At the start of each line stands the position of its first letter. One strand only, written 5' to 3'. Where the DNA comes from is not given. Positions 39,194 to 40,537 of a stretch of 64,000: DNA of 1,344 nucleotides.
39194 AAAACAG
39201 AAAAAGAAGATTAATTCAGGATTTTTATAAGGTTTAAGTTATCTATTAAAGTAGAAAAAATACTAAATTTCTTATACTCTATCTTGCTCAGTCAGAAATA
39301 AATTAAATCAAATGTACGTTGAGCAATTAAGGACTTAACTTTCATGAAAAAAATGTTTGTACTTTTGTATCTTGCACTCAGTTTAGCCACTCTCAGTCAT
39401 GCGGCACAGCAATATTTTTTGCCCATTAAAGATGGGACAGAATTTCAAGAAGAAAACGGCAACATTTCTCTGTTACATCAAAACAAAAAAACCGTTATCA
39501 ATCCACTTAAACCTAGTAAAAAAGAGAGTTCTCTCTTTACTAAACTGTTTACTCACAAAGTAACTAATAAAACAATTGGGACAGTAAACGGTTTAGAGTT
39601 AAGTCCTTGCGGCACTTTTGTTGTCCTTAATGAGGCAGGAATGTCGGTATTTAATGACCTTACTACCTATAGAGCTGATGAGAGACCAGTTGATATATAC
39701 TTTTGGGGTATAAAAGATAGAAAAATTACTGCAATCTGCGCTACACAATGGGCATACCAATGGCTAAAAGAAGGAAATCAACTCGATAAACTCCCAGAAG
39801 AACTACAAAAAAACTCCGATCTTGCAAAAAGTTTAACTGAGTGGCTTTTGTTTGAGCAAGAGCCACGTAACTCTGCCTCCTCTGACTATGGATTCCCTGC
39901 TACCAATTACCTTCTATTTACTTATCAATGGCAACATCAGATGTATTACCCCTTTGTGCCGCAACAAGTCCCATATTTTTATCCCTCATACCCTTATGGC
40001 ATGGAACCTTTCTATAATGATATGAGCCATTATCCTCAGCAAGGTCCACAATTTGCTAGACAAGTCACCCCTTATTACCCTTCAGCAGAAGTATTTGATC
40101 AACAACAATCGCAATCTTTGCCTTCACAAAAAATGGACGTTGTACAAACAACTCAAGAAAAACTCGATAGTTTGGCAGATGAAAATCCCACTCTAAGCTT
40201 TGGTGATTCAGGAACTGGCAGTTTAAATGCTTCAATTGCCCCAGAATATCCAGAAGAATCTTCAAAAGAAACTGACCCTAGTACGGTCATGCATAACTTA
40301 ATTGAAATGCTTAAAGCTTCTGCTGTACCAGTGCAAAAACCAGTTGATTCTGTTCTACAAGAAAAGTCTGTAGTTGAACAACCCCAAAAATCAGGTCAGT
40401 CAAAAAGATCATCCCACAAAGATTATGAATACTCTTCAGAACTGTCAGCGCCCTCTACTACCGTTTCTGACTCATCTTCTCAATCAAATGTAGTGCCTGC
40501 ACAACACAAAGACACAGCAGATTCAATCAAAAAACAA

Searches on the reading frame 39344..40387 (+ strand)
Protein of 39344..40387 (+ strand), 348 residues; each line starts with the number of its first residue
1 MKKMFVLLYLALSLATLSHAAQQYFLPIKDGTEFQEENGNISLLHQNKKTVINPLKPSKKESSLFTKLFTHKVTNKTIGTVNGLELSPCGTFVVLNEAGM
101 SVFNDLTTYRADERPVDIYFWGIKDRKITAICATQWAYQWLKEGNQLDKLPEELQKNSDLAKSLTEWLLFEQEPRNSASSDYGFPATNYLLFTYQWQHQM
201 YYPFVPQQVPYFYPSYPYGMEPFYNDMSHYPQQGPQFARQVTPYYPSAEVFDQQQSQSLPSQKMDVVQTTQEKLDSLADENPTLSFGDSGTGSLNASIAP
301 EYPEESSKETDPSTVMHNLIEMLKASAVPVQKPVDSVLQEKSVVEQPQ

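Call 55: find_homologous_proteins(query=window:39344-40387:+, max_evalue=0.01)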
Query seq(348 aa): 1942 candidates shared short words with the query, none scored E <= 0.01.
